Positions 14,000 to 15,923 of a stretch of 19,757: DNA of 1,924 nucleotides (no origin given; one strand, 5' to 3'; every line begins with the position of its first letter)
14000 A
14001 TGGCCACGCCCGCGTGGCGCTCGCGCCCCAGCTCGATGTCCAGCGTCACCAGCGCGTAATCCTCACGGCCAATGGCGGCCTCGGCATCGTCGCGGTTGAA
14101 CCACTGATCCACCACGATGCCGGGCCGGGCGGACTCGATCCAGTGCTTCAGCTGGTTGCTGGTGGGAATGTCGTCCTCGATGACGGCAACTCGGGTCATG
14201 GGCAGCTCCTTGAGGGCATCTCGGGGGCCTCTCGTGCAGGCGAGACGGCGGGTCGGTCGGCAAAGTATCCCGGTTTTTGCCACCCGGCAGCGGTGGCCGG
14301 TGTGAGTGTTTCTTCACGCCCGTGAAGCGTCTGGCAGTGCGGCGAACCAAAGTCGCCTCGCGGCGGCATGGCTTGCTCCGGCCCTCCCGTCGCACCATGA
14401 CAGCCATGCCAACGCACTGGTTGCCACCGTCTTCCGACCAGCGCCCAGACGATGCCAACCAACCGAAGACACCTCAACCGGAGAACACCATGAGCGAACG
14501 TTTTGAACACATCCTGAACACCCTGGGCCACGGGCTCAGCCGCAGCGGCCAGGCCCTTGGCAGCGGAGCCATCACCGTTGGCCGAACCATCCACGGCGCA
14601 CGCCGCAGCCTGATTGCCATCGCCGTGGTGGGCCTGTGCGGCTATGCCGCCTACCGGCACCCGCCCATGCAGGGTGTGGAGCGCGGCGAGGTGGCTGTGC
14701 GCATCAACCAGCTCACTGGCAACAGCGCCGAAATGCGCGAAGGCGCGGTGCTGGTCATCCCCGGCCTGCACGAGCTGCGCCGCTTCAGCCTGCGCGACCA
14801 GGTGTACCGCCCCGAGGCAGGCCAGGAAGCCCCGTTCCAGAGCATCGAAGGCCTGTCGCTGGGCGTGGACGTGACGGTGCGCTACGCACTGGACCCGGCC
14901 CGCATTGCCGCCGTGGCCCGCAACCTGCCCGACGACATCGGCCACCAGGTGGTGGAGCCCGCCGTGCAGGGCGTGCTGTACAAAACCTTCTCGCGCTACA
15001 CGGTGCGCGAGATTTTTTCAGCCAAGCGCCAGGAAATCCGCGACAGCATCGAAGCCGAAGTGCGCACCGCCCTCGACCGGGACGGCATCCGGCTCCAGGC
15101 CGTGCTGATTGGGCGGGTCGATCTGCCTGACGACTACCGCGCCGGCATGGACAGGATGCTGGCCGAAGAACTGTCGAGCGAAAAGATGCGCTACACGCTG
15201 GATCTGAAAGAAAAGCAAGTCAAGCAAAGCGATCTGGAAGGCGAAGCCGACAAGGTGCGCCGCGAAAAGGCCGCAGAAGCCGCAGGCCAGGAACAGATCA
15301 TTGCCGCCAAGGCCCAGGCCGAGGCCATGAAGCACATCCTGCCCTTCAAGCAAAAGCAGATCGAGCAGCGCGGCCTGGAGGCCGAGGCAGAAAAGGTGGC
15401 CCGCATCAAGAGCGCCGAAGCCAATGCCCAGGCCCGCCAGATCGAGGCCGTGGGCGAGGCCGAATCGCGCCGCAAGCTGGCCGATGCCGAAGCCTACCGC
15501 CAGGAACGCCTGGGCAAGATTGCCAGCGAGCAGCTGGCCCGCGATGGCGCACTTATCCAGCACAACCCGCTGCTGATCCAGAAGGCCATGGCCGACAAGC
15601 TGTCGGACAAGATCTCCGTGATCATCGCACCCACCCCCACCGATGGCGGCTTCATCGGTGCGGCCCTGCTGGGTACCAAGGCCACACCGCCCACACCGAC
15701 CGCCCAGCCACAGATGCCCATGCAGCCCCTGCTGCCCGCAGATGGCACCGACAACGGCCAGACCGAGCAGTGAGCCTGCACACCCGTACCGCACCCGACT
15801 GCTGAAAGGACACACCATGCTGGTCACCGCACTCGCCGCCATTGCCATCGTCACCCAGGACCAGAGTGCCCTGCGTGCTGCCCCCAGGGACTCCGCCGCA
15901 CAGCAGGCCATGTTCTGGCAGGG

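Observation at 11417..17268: Uncharacterised signalling/envelope module: periplasmic-sensing HK plus OmpR-type RR, divergent from an SPFH (flotillin-like) protein plus a secreted SH3b-domain protein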

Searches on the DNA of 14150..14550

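Call 85: search_rna_families(source=window, start=14150, end=14550, threshold=evalue, max_evalue=1)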
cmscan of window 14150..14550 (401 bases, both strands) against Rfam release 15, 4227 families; matches with E-value up to 1: 1.
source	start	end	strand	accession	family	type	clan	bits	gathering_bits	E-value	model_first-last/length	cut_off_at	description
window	14306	14357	+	RF01696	Chlorobi-1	Gene; sRNA;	-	14.5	50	0.29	1-67/67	no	Chlorobi-1 RNA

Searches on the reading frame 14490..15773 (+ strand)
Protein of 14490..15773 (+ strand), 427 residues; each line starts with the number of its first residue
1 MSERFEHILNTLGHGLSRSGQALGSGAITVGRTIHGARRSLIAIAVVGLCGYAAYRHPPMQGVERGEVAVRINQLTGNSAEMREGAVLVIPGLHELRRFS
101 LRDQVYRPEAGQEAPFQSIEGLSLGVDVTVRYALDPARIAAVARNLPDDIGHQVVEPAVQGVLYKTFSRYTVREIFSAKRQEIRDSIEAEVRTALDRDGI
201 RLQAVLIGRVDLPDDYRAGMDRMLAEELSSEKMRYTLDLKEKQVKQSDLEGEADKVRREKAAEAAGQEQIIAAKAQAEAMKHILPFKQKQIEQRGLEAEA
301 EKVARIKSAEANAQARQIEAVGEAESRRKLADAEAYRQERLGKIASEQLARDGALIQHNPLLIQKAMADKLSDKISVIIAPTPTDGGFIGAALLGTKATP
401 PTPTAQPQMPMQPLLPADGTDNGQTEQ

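Call 5: search_protein_families(library=pfam, proteins=[window:14490-15773:+], max_evalue=0.1)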
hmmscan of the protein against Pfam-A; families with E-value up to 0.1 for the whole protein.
window:14490-15773:+ (427 aa): 1 family
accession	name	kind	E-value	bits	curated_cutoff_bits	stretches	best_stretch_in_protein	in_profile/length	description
PF01145.31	Band_7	-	2.4e-20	73.8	23.6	1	63-228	3-163/176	SPFH domain / Band 7 family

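Call 6: search_protein_families(library=ncbifam, proteins=[window:14490-15773:+], max_evalue=0.1)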
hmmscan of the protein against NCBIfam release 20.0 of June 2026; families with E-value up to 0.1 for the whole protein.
window:14490-15773:+ (427 aa): 1 family
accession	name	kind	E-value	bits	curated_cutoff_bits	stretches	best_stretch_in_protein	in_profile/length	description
TIGR01933.1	hflK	equivalog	0.00097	18.6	159.4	1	153-286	86-218/261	FtsH protease activity modulator HflK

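Call 47: search_solved_structures(query=window:14490-15773:+, max_evalue=0.01)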
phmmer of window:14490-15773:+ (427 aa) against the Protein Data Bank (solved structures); distinct sequences matched with E-value up to 0.01: 0.

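Call 51: search_solved_structures(query=A4, max_evalue=1)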
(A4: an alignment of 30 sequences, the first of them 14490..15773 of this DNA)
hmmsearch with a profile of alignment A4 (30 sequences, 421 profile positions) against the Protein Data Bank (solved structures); distinct sequences matched with E-value up to 1: 14.
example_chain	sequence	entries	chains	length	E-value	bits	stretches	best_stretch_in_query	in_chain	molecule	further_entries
8rrh_B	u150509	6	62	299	1.8e-06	30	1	43-263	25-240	Prohibitin-2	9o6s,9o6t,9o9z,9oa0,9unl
8rrh_A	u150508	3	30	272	2.1e-06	29.8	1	60-267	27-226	Prohibitin 1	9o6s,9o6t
9o9z_A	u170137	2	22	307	2.5e-06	29.6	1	60-267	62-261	Prohibitin 1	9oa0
9unl_E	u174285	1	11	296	2.7e-06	29.4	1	60-267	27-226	Prohibitin 1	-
9urz_B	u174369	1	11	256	5.2e-06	28.5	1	59-273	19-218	Prohibitin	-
8j4i_A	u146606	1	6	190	0.013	17.3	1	43-213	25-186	Prohibitin-2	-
4fvf_A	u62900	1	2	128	0.12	14.1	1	126-224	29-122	Stomatin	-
4fvj_A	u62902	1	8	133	0.13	14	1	127-224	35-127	Stomatin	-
4fvg_A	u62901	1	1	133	0.14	13.9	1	127-224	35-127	Stomatin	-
9wmj_A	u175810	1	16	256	0.25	13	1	126-224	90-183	Stomatin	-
7wh3_A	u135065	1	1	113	0.29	12.9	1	126-218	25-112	Stomatin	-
9z7u_F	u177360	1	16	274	0.3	12.8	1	127-224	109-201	Stomatin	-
9wkz_A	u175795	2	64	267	0.31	12.8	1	127-224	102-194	Stomatin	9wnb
9oh9_A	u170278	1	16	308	0.38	12.5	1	127-224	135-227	Stomatin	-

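Call 60: search_protein_families(library=padloc, proteins=[window:14490-15773:+], max_evalue=0.01)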
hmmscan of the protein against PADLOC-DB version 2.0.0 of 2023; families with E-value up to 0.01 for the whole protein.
window:14490-15773:+ (427 aa): 1 family
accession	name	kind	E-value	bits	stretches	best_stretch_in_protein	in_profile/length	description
PDLC01713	typeIV_Cas6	-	0.00064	17.3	1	129-228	81-180/244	Cas6_2_IVA1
